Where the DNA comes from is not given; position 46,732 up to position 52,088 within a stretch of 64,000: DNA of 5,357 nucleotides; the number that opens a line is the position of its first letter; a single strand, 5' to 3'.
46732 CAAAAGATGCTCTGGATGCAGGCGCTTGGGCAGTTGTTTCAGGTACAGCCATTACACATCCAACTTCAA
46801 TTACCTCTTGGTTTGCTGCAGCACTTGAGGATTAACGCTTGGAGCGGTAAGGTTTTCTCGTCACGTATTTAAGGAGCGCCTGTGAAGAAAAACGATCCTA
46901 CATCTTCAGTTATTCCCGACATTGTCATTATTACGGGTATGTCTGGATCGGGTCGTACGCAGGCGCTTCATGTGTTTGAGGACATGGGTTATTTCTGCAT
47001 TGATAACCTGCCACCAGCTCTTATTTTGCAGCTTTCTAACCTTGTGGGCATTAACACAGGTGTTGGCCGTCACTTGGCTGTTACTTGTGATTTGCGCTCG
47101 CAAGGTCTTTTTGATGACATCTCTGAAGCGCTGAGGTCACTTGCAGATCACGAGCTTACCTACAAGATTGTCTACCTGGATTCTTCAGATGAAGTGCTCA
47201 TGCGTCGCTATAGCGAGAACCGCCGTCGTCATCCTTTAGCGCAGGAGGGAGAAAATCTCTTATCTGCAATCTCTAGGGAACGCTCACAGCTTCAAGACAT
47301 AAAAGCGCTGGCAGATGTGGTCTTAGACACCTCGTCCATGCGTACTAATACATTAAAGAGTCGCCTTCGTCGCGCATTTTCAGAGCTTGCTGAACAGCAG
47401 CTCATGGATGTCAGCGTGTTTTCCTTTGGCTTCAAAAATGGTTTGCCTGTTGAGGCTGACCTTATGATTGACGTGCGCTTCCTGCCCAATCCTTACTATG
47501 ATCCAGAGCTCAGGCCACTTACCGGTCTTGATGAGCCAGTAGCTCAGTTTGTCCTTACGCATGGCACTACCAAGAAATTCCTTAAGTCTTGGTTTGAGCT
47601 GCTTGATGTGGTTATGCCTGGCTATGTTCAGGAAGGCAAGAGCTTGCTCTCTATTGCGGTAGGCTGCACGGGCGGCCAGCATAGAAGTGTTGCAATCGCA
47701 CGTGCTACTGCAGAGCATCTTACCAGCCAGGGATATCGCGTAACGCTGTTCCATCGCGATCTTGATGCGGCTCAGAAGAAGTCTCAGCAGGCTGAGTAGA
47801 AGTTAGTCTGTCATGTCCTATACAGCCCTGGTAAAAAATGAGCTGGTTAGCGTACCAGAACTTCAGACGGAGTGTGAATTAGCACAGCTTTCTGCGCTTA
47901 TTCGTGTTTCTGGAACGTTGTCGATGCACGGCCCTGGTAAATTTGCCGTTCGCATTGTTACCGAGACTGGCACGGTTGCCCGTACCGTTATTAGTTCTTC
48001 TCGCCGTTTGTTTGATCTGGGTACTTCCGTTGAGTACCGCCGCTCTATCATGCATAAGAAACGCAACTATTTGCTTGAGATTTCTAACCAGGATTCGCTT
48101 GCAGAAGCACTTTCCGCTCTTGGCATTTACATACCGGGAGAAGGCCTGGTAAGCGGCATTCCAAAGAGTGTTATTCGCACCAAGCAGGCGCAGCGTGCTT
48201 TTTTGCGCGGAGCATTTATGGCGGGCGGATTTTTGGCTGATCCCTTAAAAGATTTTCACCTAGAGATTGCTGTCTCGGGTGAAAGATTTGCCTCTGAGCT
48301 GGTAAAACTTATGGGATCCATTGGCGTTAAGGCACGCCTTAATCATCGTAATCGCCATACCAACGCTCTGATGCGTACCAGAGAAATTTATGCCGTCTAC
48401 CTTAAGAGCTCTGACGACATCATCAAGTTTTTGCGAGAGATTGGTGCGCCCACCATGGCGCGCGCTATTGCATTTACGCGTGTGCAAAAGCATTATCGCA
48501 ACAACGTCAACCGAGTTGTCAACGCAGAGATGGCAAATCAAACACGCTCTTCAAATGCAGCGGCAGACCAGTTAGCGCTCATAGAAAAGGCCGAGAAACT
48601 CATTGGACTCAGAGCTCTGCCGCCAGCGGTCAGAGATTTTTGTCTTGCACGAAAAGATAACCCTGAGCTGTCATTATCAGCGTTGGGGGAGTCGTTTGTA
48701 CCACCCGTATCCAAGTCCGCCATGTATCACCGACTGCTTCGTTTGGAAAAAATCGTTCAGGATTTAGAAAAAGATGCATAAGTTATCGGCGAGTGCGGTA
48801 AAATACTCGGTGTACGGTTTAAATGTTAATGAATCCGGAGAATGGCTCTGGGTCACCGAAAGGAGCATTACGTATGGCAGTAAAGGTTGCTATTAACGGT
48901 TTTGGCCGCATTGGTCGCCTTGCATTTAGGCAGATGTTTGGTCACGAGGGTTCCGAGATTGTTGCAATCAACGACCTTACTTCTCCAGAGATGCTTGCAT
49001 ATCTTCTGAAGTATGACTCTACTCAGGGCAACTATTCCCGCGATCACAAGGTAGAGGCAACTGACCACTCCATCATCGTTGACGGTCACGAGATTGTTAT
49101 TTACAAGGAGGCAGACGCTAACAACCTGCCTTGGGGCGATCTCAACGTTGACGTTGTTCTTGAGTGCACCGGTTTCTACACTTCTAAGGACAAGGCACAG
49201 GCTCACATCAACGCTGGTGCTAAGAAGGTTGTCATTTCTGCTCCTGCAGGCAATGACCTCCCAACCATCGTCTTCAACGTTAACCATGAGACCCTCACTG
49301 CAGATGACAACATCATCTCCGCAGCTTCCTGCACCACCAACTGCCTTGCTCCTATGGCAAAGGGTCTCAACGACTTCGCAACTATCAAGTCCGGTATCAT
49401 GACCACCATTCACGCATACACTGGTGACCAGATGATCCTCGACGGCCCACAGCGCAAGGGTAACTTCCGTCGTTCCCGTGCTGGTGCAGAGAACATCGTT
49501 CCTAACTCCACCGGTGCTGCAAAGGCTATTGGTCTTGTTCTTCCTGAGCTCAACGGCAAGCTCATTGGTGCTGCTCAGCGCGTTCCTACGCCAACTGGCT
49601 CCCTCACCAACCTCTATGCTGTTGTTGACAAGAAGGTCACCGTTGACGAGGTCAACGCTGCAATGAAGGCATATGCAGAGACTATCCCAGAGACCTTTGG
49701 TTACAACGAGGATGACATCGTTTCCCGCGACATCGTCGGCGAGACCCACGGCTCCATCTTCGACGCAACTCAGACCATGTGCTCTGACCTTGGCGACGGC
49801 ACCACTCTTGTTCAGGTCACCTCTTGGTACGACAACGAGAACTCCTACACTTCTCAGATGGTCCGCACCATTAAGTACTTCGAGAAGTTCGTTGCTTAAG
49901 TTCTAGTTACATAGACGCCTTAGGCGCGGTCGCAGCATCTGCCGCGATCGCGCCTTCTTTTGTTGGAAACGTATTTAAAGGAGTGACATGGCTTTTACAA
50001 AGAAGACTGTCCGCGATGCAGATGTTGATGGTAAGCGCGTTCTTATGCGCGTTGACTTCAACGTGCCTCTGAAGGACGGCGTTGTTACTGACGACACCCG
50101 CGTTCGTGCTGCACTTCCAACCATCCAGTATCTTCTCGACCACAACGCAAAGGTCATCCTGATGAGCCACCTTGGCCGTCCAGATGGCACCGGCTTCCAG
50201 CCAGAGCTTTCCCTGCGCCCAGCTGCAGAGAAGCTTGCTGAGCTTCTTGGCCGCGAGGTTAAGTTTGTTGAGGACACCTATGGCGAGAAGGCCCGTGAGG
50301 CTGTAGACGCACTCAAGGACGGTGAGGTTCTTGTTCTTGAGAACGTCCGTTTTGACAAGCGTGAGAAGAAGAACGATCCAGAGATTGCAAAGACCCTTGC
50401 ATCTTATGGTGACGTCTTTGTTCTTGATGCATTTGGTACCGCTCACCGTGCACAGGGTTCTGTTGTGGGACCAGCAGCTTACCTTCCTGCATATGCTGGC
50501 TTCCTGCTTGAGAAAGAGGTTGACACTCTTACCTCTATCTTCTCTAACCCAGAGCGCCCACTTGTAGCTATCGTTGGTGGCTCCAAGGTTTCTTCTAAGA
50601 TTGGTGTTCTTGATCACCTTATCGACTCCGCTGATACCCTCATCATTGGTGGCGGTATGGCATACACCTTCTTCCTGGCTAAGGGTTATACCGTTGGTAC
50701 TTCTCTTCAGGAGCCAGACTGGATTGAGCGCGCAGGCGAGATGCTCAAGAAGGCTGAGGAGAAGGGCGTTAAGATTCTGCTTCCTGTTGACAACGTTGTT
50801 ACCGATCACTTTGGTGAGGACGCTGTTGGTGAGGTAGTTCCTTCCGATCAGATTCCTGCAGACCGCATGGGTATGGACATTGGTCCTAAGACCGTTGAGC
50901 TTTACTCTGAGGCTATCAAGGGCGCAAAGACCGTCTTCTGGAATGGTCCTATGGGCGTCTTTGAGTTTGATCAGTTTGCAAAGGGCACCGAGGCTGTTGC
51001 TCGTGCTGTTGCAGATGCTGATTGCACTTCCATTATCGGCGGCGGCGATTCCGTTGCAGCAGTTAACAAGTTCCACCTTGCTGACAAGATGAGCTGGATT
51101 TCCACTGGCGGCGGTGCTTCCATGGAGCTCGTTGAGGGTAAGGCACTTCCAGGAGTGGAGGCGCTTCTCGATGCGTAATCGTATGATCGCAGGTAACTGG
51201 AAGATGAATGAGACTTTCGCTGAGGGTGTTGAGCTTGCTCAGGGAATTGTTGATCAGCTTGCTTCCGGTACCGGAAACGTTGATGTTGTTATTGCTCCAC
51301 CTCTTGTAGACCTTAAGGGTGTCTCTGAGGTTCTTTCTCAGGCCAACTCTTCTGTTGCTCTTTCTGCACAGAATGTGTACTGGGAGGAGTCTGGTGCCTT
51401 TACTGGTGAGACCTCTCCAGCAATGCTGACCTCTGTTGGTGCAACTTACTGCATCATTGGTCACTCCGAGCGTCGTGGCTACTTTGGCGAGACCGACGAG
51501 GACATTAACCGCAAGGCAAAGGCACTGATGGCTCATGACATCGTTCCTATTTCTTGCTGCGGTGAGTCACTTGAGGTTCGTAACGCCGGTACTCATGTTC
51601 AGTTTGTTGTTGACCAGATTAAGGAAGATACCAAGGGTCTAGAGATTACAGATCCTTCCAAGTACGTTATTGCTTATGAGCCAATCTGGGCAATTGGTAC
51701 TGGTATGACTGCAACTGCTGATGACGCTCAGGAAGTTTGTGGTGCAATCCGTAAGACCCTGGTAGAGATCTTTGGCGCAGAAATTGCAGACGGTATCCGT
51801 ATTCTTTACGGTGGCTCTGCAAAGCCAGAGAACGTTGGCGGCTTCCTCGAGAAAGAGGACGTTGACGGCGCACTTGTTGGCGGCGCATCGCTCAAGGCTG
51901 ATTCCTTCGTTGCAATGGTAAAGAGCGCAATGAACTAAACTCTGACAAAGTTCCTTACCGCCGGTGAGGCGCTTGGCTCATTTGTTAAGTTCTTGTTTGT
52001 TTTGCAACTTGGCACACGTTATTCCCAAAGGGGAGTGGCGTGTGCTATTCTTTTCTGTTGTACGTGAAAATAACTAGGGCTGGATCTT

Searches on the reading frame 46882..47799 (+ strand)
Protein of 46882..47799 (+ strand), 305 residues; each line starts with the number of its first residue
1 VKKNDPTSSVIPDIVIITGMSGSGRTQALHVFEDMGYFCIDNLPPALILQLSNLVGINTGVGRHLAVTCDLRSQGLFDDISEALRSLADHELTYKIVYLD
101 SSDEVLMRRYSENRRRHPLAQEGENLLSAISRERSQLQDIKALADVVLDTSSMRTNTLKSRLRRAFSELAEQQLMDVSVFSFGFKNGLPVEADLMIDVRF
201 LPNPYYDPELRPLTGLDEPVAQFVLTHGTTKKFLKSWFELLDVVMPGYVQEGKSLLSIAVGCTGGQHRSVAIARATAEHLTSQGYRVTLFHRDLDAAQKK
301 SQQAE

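Call 7: search_protein_families(library=pfam, proteins=[window:46882-47799:+], max_evalue=0.00001)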
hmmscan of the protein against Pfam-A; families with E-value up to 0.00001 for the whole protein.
window:46882-47799:+ (305 aa): 2 families
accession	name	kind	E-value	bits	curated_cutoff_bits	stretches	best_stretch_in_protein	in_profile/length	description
PF03668.21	RapZ-like_N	-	5.3e-47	160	25.4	1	13-167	2-155/158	RapZ-like N-terminal domain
PF22740.1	PapZ_C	-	1.7e-46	157.8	27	1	175-295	1-121/121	RapZ C-terminal domain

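Call 18: find_related_loci(query=window:46882-47799:+, collection=genome_contigs, flank=10000)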
Query window:46882-47799:+ (305 aa) in genome_contigs; peptide patterns used: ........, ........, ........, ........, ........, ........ (x = any residue, [..] = any of these).
599 stretches matched a pattern (row limit reached: there are more); 539 encode a relative of the query (tblastn E <= 1e-3); the best 80 are kept; 80 distinct loci.
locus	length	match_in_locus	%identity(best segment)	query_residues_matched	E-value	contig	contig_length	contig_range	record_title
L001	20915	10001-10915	98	1-305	0e+0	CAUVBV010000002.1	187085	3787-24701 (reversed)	MAG TPA_asm: uncultured Atopobium sp. isolate SRR23388471_bin.19_MetaWRAP_v1.3_MAG genome assembly, contig: ERZ21659774.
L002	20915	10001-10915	99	1-305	0e+0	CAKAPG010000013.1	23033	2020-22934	MAG TPA_asm: uncultured Atopobium sp. isolate SRR15235649_bin.3_metaWRAP_v1.1_MAG genome assembly, contig: NODE_441_leng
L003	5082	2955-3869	98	1-305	0e+0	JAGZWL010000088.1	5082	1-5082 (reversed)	MAG: Atopobium sp. isolate L2_013_122G1_dasL2_013_122G1_concoct_57 L2_013_122G1_scaffold_2720, whole genome shotgun sequ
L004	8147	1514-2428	98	1-305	0e+0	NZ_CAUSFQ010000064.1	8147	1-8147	MAG: Lancefieldella parvula isolate SRR15839764_bin.10_MetaWRAP_v1.3_MAG ERZ14236309.1727, whole genome shotgun sequence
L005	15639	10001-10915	98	1-305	0e+0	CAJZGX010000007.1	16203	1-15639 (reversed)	MAG TPA_asm: uncultured Atopobium sp. isolate ERR2764909_bin.2_metaWRAP_v1.1_MAG genome assembly, contig: ERZ1674074.119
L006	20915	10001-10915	98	1-305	0e+0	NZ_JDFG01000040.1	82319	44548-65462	Atopobium sp. BS2 ctg7180000004840, whole genome shotgun sequence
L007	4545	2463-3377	98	1-305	0e+0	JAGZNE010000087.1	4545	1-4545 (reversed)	MAG: Atopobium sp. isolate L3_108_103G1_dasL3_108_103G1_maxbin2.maxbin.042sta_sub L3_108_103G1_scaffold_3363, whole geno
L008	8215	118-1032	98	1-305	0e+0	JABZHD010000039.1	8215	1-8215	MAG: Atopobium sp. isolate JCVI_18_bin.1 NODE_39_length_8215_cov_3.409191, whole genome shotgun sequence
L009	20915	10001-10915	98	1-305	0e+0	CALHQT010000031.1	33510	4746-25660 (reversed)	MAG TPA_asm: uncultured Atopobium sp. isolate ERR589670_bin.71_CONCOCT_v1.1_MAG genome assembly, contig: ERZ773024.70, w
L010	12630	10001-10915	98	1-305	0e+0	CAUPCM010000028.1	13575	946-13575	MAG TPA_asm: uncultured Atopobium sp. isolate SRR8290116_bin.26_MetaWRAP_v1.3_MAG genome assembly, contig: ERZ14214041_1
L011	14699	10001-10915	98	1-305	0e+0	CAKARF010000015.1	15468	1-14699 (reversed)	MAG TPA_asm: uncultured Atopobium sp. isolate SRR15235658_bin.20_metaWRAP_v1.1_MAG genome assembly, contig: NODE_936_len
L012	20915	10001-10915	98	1-305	0e+0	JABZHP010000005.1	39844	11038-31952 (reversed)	MAG: Atopobium sp. isolate JCVI_38_bin.20 NODE_5_length_39844_cov_6.278372, whole genome shotgun sequence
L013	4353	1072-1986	98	1-305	0e+0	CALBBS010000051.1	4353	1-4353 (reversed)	MAG TPA_asm: uncultured Atopobium sp. isolate ERR1474575_bin.10_CONCOCT_v1.1_MAG genome assembly, contig: ERZ651117.2754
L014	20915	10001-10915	98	1-305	0e+0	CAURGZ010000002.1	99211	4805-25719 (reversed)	MAG TPA_asm: uncultured Atopobium sp. isolate ERR9969080_bin.20_MetaWRAP_v1.3_MAG genome assembly, contig: ERZ21616123.1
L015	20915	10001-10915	98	1-305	0e+0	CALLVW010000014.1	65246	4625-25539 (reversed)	MAG TPA_asm: uncultured Atopobium sp. isolate ERR589489_bin.2_CONCOCT_v1.1_MAG genome assembly, contig: ERZ772910.62, wh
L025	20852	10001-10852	72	11-294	9e-145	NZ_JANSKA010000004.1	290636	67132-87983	Tractidigestivibacter montrealensis strain KD21 scaffold4_size290636, whole genome shotgun sequence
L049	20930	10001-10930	68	2-301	2e-141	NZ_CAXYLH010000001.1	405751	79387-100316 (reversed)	Olsenella uli DSM 7084 isolate CC00563 CC00563.1, whole genome shotgun sequence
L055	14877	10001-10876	67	11-302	9e-140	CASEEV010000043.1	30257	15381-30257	uncultured Collinsella sp. isolate SI.A14.metabat-bins.139 genome assembly, contig: SI.A14.metabat-bins.139.fa_k141_1701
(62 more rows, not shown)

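Call 58: search_protein_families(library=pfam, proteins=[L049:4377-5546:+, L049:5503-6294:+, L049:6467-7372:+, L049:7445-9415:+, L055:66-779:+, L025:3269-4363:-, L025:4433-5050:-, L025:5254-7104:-, L025:7932-9191:+, L025:8237-8935:+], max_evalue=0.00001)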
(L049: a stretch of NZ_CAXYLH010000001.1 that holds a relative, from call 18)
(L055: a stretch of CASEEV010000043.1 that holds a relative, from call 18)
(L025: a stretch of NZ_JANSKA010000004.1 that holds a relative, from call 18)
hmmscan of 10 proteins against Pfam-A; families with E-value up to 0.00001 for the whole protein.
L049:4377-5546:+ (389 aa): 2 families
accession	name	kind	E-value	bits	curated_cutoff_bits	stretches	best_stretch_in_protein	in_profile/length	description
PF01408.29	GFO_IDH_MocA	-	1.7e-23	84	24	1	68-183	1-117/120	Oxidoreductase family, NAD-binding Rossmann fold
PF22725.1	GFO_IDH_MocA_C3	-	8.4e-15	55.3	27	1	194-307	1-120/124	GFO/IDH/MocA C-terminal domain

L049:5503-6294:+ (263 aa): 5 families
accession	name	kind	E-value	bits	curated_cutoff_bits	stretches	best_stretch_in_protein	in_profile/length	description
PF00455.28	DeoRC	-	3.9e-41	141.1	31.8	1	92-246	2-158/160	DeoR C terminal sensor domain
PF08220.18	HTH_DeoR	-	3.7e-18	65.5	21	1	21-76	1-56/57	DeoR-like helix-turn-helix domain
PF08279.18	HTH_11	-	6e-07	29.7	25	1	21-63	1-44/55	HTH domain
PF13412.12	HTH_24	-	3.7e-06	26.8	21.9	1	22-62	5-45/48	Winged helix-turn-helix DNA-binding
PF01022.26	HTH_5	-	6.6e-06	26.3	22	0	23-63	5-44/47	Bacterial regulatory protein, arsR family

L049:6467-7372:+ (301 aa): 1 family
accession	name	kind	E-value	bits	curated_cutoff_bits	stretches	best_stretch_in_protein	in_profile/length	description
PF00294.29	PfkB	-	3.5e-47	161.6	25.8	1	19-282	16-290/302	pfkB family carbohydrate kinase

L049:7445-9415:+ (656 aa): 3 families
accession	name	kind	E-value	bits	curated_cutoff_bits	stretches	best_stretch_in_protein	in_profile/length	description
PF00359.27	PTS_EIIA_2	-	2.8e-34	118.6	27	1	6-147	2-142/144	Phosphoenolpyruvate-dependent sugar phosphotransferase system, EIIA 2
PF02378.23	PTS_EIIC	-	1.8e-20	73.7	30.7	1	306-596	2-319/319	Phosphotransferase system, EIIC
PF02302.22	PTS_IIB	-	8e-20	71.7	23.6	1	179-268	2-89/90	PTS system, Lactose/Cellobiose specific IIB subunit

L055:66-779:+ (237 aa): 4 families
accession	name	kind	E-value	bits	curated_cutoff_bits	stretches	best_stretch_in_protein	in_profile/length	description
PF08459.17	UvrC_RNaseH_dom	-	2e-49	168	22.3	1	2-144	12-159/159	UvrC RNAse H endonuclease domain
PF12826.13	HHH_2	-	1.8e-09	38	27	1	166-211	11-56/64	Helix-hairpin-helix motif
PF14520.12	HHH_5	-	5e-09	36.9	27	1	159-211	3-56/57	Helix-hairpin-helix domain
PF00633.29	HHH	-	7.2e-06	26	24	0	181-208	2-29/30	Helix-hairpin-helix motif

L025:3269-4363:- (364 aa): 0 families

L025:4433-5050:- (205 aa): 1 family
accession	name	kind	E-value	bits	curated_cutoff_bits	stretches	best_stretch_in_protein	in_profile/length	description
PF05708.18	Peptidase_C92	-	4.7e-11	43.5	27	1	85-181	25-128/166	Permuted papain-like amidase enzyme, YaeF/YiiX, C92 family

L025:5254-7104:- (616 aa): 3 families
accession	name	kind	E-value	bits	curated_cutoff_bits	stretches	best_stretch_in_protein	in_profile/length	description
PF00196.25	GerE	-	2e-21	75.8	23.5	2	261-314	2-55/57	Bacterial regulatory proteins, luxR family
PF08281.18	Sigma70_r4_2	-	4.6e-10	39.4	25.7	0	258-304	7-54/54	Sigma-70, region 4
PF13384.12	HTH_23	-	2e-08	34.2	24.6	0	561-594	7-40/50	Homeodomain-like domain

L025:7932-9191:+ (419 aa): 2 families
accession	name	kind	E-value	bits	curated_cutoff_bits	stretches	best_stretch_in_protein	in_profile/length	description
PF01408.29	GFO_IDH_MocA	-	5.7e-24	85.5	24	1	98-211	3-117/120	Oxidoreductase family, NAD-binding Rossmann fold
PF22725.1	GFO_IDH_MocA_C3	-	3.3e-13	50.1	27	1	222-328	1-110/124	GFO/IDH/MocA C-terminal domain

L025:8237-8935:+ (232 aa): 0 families

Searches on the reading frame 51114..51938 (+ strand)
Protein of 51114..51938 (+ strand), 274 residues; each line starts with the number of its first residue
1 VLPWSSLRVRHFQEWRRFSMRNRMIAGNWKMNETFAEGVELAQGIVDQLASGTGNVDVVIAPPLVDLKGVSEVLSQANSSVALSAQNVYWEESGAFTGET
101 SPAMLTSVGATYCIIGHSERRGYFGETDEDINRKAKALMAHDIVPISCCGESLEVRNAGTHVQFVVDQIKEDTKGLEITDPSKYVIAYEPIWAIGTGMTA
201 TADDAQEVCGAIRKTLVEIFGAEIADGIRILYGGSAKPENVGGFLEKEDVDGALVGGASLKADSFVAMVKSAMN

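Call 7: search_protein_families(library=pfam, proteins=[window:51114-51938:+], max_evalue=0.00001)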
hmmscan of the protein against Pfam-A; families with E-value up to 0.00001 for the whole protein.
window:51114-51938:+ (274 aa): 1 family
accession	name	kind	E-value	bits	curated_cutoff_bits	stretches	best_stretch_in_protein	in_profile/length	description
PF00121.24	TIM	-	1.2e-90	303.8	20.1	1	24-271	2-244/245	Triosephosphate isomerase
